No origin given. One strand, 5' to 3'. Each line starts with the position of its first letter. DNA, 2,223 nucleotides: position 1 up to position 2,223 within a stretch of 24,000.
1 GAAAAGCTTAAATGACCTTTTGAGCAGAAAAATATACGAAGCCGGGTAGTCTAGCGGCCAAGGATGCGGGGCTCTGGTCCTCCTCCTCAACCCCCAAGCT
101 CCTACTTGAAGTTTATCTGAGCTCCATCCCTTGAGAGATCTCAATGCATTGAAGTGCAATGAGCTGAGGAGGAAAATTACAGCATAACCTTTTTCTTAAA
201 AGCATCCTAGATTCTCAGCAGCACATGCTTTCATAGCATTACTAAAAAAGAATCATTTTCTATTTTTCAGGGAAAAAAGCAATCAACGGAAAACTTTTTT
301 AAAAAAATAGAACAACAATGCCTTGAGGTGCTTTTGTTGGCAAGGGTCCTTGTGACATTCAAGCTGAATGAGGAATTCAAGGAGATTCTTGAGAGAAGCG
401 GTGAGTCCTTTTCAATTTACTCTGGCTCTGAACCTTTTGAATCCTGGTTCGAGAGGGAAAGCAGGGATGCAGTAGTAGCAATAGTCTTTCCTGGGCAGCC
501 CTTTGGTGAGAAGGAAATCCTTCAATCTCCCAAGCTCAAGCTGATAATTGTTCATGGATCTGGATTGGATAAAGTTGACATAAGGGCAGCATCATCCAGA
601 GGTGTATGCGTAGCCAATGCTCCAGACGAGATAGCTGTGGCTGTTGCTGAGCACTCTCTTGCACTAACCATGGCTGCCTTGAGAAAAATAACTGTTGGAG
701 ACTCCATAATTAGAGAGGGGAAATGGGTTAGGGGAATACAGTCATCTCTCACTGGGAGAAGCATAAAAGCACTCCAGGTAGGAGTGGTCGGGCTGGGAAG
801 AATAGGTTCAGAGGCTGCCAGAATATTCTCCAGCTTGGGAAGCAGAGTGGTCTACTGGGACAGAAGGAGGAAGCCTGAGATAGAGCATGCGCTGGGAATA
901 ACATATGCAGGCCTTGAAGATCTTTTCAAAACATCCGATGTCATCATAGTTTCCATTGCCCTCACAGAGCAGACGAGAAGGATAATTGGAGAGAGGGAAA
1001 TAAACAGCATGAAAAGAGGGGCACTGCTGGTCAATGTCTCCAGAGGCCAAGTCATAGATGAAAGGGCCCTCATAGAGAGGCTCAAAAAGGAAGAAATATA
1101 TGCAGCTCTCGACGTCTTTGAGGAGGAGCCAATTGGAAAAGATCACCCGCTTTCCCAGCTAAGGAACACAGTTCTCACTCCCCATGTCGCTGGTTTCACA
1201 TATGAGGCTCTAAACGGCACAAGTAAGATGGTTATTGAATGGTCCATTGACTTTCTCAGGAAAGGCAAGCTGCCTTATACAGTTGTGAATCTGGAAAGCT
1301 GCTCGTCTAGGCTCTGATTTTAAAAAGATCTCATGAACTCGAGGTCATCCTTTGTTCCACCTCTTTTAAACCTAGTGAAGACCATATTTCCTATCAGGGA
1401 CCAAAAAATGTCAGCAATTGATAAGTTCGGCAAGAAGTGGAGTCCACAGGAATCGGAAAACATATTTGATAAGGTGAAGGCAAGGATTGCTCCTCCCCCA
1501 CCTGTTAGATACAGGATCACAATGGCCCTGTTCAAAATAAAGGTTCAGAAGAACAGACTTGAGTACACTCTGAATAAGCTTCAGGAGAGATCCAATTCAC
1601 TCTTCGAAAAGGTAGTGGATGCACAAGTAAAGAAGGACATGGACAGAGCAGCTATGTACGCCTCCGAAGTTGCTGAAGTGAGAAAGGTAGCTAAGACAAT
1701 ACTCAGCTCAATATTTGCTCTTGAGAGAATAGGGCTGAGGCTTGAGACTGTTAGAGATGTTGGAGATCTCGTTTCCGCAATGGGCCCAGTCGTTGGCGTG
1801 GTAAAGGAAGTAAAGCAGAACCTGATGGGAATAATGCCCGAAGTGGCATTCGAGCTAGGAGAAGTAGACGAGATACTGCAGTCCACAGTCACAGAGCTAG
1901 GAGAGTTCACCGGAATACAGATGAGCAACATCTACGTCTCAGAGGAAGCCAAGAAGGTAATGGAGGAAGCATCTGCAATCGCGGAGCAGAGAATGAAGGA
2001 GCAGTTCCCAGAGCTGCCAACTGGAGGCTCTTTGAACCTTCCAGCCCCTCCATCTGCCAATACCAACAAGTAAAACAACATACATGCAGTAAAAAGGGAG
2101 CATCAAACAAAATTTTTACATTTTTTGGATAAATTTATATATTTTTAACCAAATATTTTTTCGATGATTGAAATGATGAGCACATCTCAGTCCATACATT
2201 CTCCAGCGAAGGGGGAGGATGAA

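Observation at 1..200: Promoter-equipped tRNA-Gln(CUG) 5' half ending exactly at position 37: candidate split (trans-spliced) tRNA gene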

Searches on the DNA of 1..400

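Call 4: search_rna_families(source=window, start=1, end=400, threshold=evalue, max_evalue=10, show_alignments=3)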
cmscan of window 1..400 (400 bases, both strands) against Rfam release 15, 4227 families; matches with E-value up to 10: 2.
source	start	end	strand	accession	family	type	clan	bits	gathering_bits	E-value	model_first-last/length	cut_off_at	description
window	37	102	-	RF04307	HCV_SL8670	Cis-reg;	-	22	61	0.044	1-92/92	no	Hepatitis C virus stem-loop SL8670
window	263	300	+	RF00480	HIV_FE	Cis-reg; frameshift_element;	-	17.8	45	5.5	1-52/52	no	HIV Ribosomal frameshift signal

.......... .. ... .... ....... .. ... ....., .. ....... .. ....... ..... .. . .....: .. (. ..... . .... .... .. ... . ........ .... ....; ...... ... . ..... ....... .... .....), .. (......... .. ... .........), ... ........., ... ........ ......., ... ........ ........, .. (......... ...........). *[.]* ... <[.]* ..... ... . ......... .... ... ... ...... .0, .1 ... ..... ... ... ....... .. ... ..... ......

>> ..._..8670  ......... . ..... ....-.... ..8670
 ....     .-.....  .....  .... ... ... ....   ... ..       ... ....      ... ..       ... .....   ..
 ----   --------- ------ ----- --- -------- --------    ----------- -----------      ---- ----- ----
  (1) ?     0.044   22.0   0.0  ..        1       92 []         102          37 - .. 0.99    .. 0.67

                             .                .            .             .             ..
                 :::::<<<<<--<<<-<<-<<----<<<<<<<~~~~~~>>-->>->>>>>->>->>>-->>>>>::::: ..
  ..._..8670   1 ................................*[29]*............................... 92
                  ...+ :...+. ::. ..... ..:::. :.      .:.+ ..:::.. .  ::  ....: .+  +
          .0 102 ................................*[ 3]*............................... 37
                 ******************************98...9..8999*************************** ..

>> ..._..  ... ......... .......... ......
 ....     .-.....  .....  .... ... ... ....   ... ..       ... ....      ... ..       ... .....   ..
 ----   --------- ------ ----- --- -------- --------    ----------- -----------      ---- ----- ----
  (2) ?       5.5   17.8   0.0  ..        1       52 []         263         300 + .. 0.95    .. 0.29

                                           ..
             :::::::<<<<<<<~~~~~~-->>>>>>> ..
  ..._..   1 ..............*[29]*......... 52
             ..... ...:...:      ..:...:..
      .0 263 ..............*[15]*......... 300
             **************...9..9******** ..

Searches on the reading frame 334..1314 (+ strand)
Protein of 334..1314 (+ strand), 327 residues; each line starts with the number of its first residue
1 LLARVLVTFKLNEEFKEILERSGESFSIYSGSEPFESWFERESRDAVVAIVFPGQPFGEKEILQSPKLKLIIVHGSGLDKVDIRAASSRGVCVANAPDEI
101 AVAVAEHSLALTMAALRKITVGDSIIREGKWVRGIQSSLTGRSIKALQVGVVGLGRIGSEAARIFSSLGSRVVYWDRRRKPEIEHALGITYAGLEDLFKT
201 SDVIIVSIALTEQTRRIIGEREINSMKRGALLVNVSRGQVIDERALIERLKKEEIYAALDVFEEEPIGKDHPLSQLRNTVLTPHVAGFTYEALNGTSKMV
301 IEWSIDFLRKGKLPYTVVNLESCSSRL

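Call 15: find_homologous_proteins(query=window:334-1314:+, max_evalue=1e-20)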
Query window:334-1314:+ (327 aa): 1280 proteins with E <= 1e-20 among 8000 candidates; the best 120 are listed.
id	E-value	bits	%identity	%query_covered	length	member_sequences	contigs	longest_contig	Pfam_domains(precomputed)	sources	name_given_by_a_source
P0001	2.1e-205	699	99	100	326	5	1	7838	PF03446.22,PF00389.37,PF02826.26,PF01262.28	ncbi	ncbi:MAG: 2-hydroxyacid dehydrogenase [Fervidicoccaceae archaeon]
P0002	1.2e-130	453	63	99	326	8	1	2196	PF03446.22,PF00389.37,PF02826.26,PF01262.28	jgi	-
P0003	1.3e-123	430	61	98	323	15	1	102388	PF03446.22,PF00389.37,PF02826.26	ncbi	ncbi:MAG: 2-hydroxyacid dehydrogenase [Fervidicoccaceae archaeon]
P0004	3.4e-121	422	61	98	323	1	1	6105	PF03446.22,PF00389.37,PF02826.26,PF01262.28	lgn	-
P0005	1.3e-103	365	53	97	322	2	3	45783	PF03446.22,PF00389.37,PF02826.26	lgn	-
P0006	3.4e-103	363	52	97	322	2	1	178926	PF03446.22,PF00389.37,PF02826.26,PF07991.19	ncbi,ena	-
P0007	1.3e-100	355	51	98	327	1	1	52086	PF03446.22,PF00389.37,PF02826.26,PF01262.28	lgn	-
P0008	1.7e-98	348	51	98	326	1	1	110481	PF03446.22,PF00389.37,PF02826.26,PF01262.28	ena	-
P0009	2.6e-95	337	49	99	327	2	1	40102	PF03446.22,PF00389.37,PF02826.26,PF01262.28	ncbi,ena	-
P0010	1.2e-94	335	51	96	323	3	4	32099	PF13241.13,PF03446.22,PF00389.37,PF02826.26,PF01262.28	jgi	-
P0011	2.2e-94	334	50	98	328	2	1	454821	PF03446.22,PF00389.37,PF02826.26,PF01262.28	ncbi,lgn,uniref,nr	ncbi:MAG: hypothetical protein B7O98_07745 [Zestosphaera tikiterensis]|uniref:Hydroxyacid dehydrogen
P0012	1.2e-92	329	48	98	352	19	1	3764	PF03446.22,PF00389.37,PF02826.26,PF01262.28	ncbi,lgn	-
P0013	8.5e-92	326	47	98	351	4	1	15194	PF13241.13,PF03446.22,PF00389.37,PF02826.26,PF01262.28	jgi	-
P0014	1.1e-91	325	50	93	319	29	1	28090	PF03446.22,PF00389.37,PF02826.26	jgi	jgi:glyoxylate reductase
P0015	2.1e-90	321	49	97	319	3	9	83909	PF03446.22,PF00389.37,PF02826.26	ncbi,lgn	ncbi:MAG: 2-hydroxyacid dehydrogenase [Desulfurococcaceae archaeon]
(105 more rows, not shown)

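Call 16: find_encoding_contigs(protein=P0001, flank=10000, max_places=4)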
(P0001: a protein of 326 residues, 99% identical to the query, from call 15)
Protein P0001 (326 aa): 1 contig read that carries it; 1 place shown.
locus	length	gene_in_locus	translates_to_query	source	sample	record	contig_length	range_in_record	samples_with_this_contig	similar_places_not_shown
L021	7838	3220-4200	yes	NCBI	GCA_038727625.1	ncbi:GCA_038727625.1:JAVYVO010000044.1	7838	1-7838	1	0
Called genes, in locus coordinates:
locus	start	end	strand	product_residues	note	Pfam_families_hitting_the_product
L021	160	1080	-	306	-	PF10120:ThiN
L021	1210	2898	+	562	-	PF00999:Na_H_Exchanger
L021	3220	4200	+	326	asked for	PF00389:2-Hacid_dh, PF02826:2-Hacid_dh_C, PF01262:AlaDh_PNT_C (weak), PF03446:NAD_binding_2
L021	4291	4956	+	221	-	-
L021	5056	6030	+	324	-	-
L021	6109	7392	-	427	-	PF03952:Enolase_N, PF00113:Enolase_C, PF13378:MR_MLE_C (weak)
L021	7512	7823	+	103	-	-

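Call 17: find_encoding_contigs(protein=P0003, flank=10000, max_places=4)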
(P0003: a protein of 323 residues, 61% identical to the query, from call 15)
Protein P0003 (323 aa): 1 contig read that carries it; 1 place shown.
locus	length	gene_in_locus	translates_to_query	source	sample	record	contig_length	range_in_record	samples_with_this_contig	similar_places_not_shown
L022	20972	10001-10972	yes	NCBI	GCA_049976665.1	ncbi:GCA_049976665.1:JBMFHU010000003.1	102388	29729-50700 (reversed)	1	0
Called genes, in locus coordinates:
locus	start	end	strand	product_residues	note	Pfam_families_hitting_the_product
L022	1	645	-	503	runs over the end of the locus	PF19443:DAHL (faint), PF02183:HALZ (faint), PF13851:GAS (faint), PF27578:ODF2_N (faint)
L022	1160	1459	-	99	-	-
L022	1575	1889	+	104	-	PF01035:DNA_binding_1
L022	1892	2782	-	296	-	PF00142:Fer4_NifH (faint), PF01656:CbiA, PF02374:ArsA_ATPase (weak), PF10609:ParA, PF13614:AAA_31 (weak)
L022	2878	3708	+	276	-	PF25133:TYW2_N_2 (faint), PF02475:TRM5-TYW2_MTfase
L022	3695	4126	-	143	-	PF04027:DUF371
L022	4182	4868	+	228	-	PF01135:PCMT, PF13847:Methyltransf_31 (weak)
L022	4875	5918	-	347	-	PF00752:XPG_N, PF00867:XPG_I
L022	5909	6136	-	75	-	-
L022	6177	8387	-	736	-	PF02359:CDC48_N, PF02933:CDC48_2, PF13191:AAA_16 (weak), PF00004:AAA, PF05496:RuvB_N (weak), PF17862:AAA_lid_3, PF00004:AAA, PF17862:AAA_lid_3, +23 more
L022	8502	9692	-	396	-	PF06792:UPF0261, PF23189:UPF0261_C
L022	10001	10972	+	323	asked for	PF00389:2-Hacid_dh, PF02826:2-Hacid_dh_C, PF03446:NAD_binding_2 (weak)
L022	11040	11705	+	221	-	-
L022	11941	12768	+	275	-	PF27735:2-thiour_desulf_put (faint)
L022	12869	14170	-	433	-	PF03952:Enolase_N, PF00113:Enolase_C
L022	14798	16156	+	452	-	PF01656:CbiA (weak), PF13614:AAA_31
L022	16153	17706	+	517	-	PF00535:Glycos_transf_2, PF10111:Glyco_tranf_2_2 (weak), PF13641:Glyco_tranf_2_3, PF13506:Glyco_transf_21, PF13632:Glyco_trans_2_3, PF03552:Cellulose_synt (weak)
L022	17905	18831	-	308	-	PF10120:ThiN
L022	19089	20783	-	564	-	PF00999:Na_H_Exchanger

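Call 48: find_homologous_proteins(query=L021:1210-2895:+, max_evalue=1e-40)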
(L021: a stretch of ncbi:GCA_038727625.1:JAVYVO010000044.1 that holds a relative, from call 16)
Query L021:1210-2895:+ (562 aa): 8 proteins with E <= 1e-40 among 8000 candidates.
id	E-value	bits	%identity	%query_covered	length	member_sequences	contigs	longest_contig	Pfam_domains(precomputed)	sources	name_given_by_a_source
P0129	0.0e+0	1132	100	100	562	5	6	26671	PF00999.27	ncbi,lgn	ncbi:MAG: cation:proton antiporter [Fervidicoccaceae archaeon]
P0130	2.4e-151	523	48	100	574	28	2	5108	PF00999.27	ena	-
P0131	3.9e-150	519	47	99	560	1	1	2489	PF00999.27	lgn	-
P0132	3.2e-147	510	46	100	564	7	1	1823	PF00999.27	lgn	-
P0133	4.1e-143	496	47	99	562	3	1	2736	PF00999.27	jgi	-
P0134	1.5e-52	198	31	90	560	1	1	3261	PF00999.27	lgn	-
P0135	7.3e-52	195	32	88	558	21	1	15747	PF00999.27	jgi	-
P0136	2.2e-49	187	31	87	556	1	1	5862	PF00999.27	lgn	-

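Call 49: find_encoding_contigs(protein=P0133, flank=10000, max_places=4)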
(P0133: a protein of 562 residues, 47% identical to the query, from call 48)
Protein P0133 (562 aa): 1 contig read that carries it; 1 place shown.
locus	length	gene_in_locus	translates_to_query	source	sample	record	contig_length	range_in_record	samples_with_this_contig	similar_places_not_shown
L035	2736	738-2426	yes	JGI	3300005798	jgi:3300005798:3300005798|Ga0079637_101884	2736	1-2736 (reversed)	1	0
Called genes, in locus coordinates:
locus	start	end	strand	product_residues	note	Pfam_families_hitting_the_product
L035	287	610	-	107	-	-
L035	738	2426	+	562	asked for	PF00999:Na_H_Exchanger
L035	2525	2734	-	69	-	?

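Call 50: find_encoding_contigs(protein=P0130, flank=10000, max_places=4)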
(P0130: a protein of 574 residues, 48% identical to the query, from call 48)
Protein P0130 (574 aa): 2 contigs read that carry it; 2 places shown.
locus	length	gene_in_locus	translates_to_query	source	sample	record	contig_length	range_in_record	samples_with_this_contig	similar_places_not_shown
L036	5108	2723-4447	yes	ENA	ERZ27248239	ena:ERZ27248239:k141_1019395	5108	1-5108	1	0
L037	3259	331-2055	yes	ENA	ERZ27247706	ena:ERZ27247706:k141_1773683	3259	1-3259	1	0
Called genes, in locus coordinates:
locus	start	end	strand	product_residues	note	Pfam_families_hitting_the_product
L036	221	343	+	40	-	-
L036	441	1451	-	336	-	PF00389:2-Hacid_dh, PF02826:2-Hacid_dh_C, PF03446:NAD_binding_2 (weak)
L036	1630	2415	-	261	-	PF02006:PPS_PS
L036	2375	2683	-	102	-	-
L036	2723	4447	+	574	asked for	PF00999:Na_H_Exchanger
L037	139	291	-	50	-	-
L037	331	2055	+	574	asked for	PF00999:Na_H_Exchanger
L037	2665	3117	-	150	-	PF07282:Cas12f1-like_TNB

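Call 51: find_encoding_contigs(protein=P0131, flank=10000, max_places=4)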
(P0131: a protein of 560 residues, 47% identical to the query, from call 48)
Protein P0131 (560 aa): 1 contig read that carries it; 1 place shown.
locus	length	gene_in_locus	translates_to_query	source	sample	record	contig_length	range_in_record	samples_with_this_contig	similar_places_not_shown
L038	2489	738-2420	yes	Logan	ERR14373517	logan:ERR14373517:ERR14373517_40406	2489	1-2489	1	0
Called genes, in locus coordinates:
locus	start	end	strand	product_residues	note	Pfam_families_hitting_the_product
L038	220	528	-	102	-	-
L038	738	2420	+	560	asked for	PF00999:Na_H_Exchanger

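Call 63: find_encoding_contigs(protein=P0129, flank=10000, max_places=10)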
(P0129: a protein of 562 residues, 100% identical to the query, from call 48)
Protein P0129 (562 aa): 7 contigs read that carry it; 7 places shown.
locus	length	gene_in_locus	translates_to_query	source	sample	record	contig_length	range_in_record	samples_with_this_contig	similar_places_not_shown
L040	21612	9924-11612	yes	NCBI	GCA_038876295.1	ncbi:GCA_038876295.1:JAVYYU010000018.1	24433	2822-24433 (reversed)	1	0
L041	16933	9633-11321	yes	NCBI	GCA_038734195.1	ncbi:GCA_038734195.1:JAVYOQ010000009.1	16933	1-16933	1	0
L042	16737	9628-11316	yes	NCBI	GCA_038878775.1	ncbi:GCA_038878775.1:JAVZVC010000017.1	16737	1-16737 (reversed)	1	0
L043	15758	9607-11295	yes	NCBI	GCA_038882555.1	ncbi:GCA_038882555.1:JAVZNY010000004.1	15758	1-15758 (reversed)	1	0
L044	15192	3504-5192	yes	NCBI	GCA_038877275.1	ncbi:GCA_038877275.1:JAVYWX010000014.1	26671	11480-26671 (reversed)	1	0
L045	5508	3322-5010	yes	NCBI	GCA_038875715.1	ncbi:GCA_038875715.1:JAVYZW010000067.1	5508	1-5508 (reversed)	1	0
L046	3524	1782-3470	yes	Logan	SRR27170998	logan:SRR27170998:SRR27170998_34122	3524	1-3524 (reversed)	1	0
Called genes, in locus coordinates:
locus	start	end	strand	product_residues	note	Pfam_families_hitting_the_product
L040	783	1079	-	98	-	-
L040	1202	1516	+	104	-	PF01035:DNA_binding_1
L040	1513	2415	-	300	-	PF00142:Fer4_NifH (faint), PF01656:CbiA, PF10609:ParA, PF13614:AAA_31 (weak)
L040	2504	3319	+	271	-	PF25133:TYW2_N_2, PF02475:TRM5-TYW2_MTfase, PF01189:Methyltr_RsmB-F (weak)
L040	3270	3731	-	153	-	PF04027:DUF371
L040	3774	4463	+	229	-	PF01135:PCMT, PF08704:GCD14 (weak), PF13847:Methyltransf_31 (weak)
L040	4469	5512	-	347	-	PF00752:XPG_N, PF00867:XPG_I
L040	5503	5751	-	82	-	-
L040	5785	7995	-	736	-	PF02359:CDC48_N, PF02933:CDC48_2, PF13191:AAA_16 (weak), PF00004:AAA, PF05496:RuvB_N (weak), PF17862:AAA_lid_3, PF00004:AAA, PF17862:AAA_lid_3, +23 more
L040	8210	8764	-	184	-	PF00881:Nitroreductase, PF14512:TM1586_NiRdase (weak), PF00881:Nitroreductase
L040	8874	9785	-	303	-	PF10120:ThiN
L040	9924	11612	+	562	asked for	PF00999:Na_H_Exchanger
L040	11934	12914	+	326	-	PF00389:2-Hacid_dh, PF02826:2-Hacid_dh_C, PF01262:AlaDh_PNT_C (weak), PF03446:NAD_binding_2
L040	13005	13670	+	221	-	-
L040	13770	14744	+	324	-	-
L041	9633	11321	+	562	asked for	PF00999:Na_H_Exchanger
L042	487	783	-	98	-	-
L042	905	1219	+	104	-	PF01035:DNA_binding_1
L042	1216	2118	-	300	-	PF00142:Fer4_NifH (faint), PF01656:CbiA, PF10609:ParA, PF13614:AAA_31 (weak)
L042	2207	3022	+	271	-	PF25133:TYW2_N_2, PF02475:TRM5-TYW2_MTfase, PF01189:Methyltr_RsmB-F (weak)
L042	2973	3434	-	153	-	PF04027:DUF371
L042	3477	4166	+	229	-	PF01135:PCMT, PF08704:GCD14 (weak), PF13847:Methyltransf_31 (weak)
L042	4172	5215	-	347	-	PF00752:XPG_N, PF00867:XPG_I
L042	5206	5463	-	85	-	-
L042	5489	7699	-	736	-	PF02359:CDC48_N, PF02933:CDC48_2, PF13191:AAA_16 (weak), PF00004:AAA, PF05496:RuvB_N (weak), PF17862:AAA_lid_3, PF00004:AAA, PF17862:AAA_lid_3, +23 more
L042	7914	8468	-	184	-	PF00881:Nitroreductase, PF14512:TM1586_NiRdase (weak), PF00881:Nitroreductase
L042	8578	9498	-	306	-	PF10120:ThiN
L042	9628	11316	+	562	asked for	PF00999:Na_H_Exchanger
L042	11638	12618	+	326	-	PF00389:2-Hacid_dh, PF02826:2-Hacid_dh_C, PF01262:AlaDh_PNT_C (weak), PF03446:NAD_binding_2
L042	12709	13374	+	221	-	-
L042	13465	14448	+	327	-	-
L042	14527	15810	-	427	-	PF03952:Enolase_N, PF00113:Enolase_C, PF13378:MR_MLE_C (weak)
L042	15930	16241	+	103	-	-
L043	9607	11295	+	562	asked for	PF00999:Na_H_Exchanger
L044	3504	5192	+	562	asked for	PF00999:Na_H_Exchanger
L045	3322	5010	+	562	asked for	PF00999:Na_H_Exchanger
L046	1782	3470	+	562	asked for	PF00999:Na_H_Exchanger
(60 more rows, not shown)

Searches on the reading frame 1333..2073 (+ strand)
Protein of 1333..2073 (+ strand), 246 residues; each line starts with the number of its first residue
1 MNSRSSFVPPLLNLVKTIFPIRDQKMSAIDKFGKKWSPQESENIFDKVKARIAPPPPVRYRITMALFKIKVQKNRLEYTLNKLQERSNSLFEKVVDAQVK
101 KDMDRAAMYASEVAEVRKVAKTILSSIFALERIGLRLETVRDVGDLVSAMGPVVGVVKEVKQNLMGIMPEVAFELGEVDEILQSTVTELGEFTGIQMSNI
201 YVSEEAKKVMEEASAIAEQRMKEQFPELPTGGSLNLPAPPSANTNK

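Call 12: find_encoding_contigs(protein=window:1333-2073:+, flank=10000, max_places=6)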
Protein window:1333-2073:+ (246 aa): 2 contigs read that carry it; 1 place shown.
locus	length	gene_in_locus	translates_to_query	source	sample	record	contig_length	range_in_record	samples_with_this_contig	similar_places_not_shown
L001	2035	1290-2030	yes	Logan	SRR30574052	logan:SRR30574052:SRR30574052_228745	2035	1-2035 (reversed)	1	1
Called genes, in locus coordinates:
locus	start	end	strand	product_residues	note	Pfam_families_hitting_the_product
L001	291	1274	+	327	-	PF00389:2-Hacid_dh, PF02826:2-Hacid_dh_C, PF01262:AlaDh_PNT_C (weak), PF03446:NAD_binding_2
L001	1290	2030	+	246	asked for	-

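Call 83: search_protein_families(library=pfam, proteins=[window:1333-2073:+], max_evalue=0.001)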
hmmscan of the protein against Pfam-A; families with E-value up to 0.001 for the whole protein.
window:1333-2073:+ (246 aa): 1 family
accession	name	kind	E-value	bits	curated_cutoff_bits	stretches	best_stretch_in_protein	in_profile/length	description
PF03357.26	Snf7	-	0.00022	21.3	27.3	1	68-171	5-113/171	Snf7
